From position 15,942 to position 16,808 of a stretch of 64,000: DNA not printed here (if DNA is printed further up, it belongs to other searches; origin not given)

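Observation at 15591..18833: Stand-alone tssB-tssC-hcp-tssE operon with no other T6SS core genes in 64 kb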

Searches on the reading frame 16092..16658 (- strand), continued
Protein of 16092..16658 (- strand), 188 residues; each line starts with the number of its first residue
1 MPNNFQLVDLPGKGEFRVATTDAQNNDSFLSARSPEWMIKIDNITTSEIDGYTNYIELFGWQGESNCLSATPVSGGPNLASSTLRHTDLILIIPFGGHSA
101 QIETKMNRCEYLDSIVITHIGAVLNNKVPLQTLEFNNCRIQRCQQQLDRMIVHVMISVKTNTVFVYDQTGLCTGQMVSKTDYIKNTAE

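Call 66: search_protein_families(library=pfam, proteins=[L088:36-656:+, L088:675-1409:+, L088:1406-4768:+, L088:4921-6288:+, L088:6354-6947:-, L088:6979-7923:-, L088:10001-10561:+, L087:4585-6507:+, L087:6864-7736:+, L087:807-2351:+], max_evalue=0.01)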
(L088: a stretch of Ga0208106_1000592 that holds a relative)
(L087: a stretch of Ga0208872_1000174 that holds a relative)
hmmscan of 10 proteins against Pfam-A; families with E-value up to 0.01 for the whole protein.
L088:36-656:+ (206 aa): 1 family
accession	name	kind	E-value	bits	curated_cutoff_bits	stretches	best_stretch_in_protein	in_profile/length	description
PF05936.17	T6SS_VasE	-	2.9e-57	194.8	23.4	1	1-201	228-428/429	Bacterial Type VI secretion, VC_A0110, EvfL, ImpJ, VasE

L088:675-1409:+ (244 aa): 1 family
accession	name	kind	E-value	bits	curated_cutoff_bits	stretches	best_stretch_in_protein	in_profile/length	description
PF09850.14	DotU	-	5.7e-37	127.8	27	1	32-215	7-198/205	Type VI secretion system protein DotU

L088:1406-4768:+ (1120 aa): 4 families
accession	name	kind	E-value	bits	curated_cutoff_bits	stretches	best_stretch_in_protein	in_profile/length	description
PF14331.11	IcmF-related_N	-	1.2e-50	172.7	25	1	195-441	10-258/259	IcmF-related N-terminal domain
PF06761.17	IcmF-related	-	1.2e-38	133.7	27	1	523-789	34-307/308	Intracellular multiplication and human macrophage-killing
PF06744.18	IcmF_C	-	8.5e-15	55.3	26.7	1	999-1095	1-102/106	Type VI secretion protein IcmF C2-like domain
PF21070.2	IcmF_helical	-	5.3e-05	23.8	24.1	1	900-986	4-95/106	Type VI secretion protein IcmF helical domain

L088:4921-6288:+ (455 aa): 3 families
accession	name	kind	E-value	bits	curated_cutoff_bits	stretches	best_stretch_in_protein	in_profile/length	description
PF13431.12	TPR_17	-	0.0001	22.7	24.4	0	348-374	2-28/34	Tetratricopeptide repeat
PF14559.12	TPR_19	-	0.0011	19.7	25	0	341-368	7-34/68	Tetratricopeptide repeat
PF23914.1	TPR_CcmH_CycH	-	0.0054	17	42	0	322-429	47-150/158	Cytochrome c-type biogenesis protein H TPR domain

L088:6354-6947:- (197 aa): 5 families
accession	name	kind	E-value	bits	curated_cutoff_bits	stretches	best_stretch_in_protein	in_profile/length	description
PF08534.16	Redoxin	-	2.2e-14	53.9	26.6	1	54-181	5-137/148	Redoxin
PF00578.27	AhpC-TSA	-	3.1e-13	50.2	26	1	55-170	5-119/124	AhpC/TSA family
PF00085.26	Thioredoxin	-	1.5e-09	38.2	23.5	1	80-111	17-48/103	Thioredoxin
PF13905.12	Thioredoxin_8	-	6.9e-07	30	27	1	81-170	1-92/94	Thioredoxin-like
PF13098.12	Thioredoxin_2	-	8.1e-07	29.8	27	1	80-181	4-96/104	Thioredoxin-like domain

L088:6979-7923:- (314 aa): 1 family
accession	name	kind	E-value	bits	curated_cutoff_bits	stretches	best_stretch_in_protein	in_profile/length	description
PF01416.25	PseudoU_synth_1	-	2.9e-40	137.5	23.3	2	212-314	1-108/108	tRNA pseudouridine synthase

L088:10001-10561:+ (186 aa): 0 families

L087:4585-6507:+ (640 aa): 6 families
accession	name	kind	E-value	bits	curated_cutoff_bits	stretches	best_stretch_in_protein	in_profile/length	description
PF13292.11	DXP_synthase_N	-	4.5e-118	393.9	21.2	1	8-282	1-274/274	1-deoxy-D-xylulose-5-phosphate synthase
PF02779.29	Transket_pyr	-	2.5e-44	151.4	27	1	319-480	3-171/174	Transketolase, pyrimidine binding domain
PF02780.25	Transketolase_C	-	3.2e-26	92.1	25.9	1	496-619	1-124/124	Transketolase, C-terminal domain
PF00676.26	E1_dh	-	1.2e-05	24.9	22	1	112-183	97-166/300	Dehydrogenase E1 component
PF00456.26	Transketolase_N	-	0.00026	20.5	22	1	140-185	144-190/334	Transketolase, thiamine diphosphate binding domain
PF02775.26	TPP_enzyme_C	-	0.00043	20.5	21.9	1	114-179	24-83/151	Thiamine pyrophosphate enzyme, C-terminal TPP binding domain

L087:6864-7736:+ (290 aa): 2 families
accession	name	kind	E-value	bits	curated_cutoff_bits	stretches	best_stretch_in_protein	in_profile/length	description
PF02882.25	THF_DHG_CYH_C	-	3e-65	218.9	27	1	124-285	1-158/160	Tetrahydrofolate dehydrogenase/cyclohydrolase, NAD(P)-binding domain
PF00763.28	THF_DHG_CYH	-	2.2e-38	131.5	32.8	1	6-121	1-115/115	Tetrahydrofolate dehydrogenase/cyclohydrolase, catalytic domain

L087:807-2351:+ (514 aa): 0 families
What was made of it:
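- Relatives with the same Hcp type have canonical TssK, TssL and TssM (call 66).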

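Call 68: find_encoding_contigs(protein=window:16092-16658:-, flank=3000, max_places=4)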
Protein window:16092-16658:- (188 aa): 1 contig read that carries it; 1 place shown.
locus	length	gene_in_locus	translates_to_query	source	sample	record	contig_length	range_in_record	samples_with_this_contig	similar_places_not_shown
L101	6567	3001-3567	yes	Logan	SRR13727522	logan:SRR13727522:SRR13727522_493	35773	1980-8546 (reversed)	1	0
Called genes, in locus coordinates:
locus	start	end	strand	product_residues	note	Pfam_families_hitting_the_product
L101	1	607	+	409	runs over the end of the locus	PF00162:PGK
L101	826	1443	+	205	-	PF05591:T6SS_VipA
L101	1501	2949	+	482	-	PF05943:VipB, PF18945:VipB_2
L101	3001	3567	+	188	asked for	-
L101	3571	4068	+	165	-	PF04965:GPW_gp25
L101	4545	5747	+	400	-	PF00033:Cytochrome_B, PF13631:Cytochrom_B_N_2, PF00032:Cytochrom_B_C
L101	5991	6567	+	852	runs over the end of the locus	?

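Call 71: search_protein_families(library=pfam, alignment_id=A3, max_evalue=0.01)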
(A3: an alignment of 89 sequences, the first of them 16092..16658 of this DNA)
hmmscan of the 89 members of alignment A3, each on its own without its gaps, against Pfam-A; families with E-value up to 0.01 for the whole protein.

A. member 1, window:16092-16658:- (188 aa): 0 families

B. families by the number of members that match (of 89 scanned): 6 families
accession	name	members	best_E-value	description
PF05638.18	T6SS_HCP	22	1.6e-05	Type VI secretion system effector, Hcp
PF18079.6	AglB_L1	1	0.0013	Archaeal glycosylation protein B long peripheral domain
PF22227.1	DNA_pol3_gamma_R_C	1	0.0019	DNA polymerase III gamma subunit-related, C-terminal domain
PF25082.1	GIPC1_GH2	1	0.0081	GIPC1-3 GH2 domain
PF23018.2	Cypovirus_WIV_4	1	0.0082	Cypovirus WIV domain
PF00022.25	Actin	1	0.0095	Actin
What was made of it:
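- On Hcp (TssD) tube protein: Among 89 family members, 22 give weak PF05638 hits, best E 1.6e-5 (call 71).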
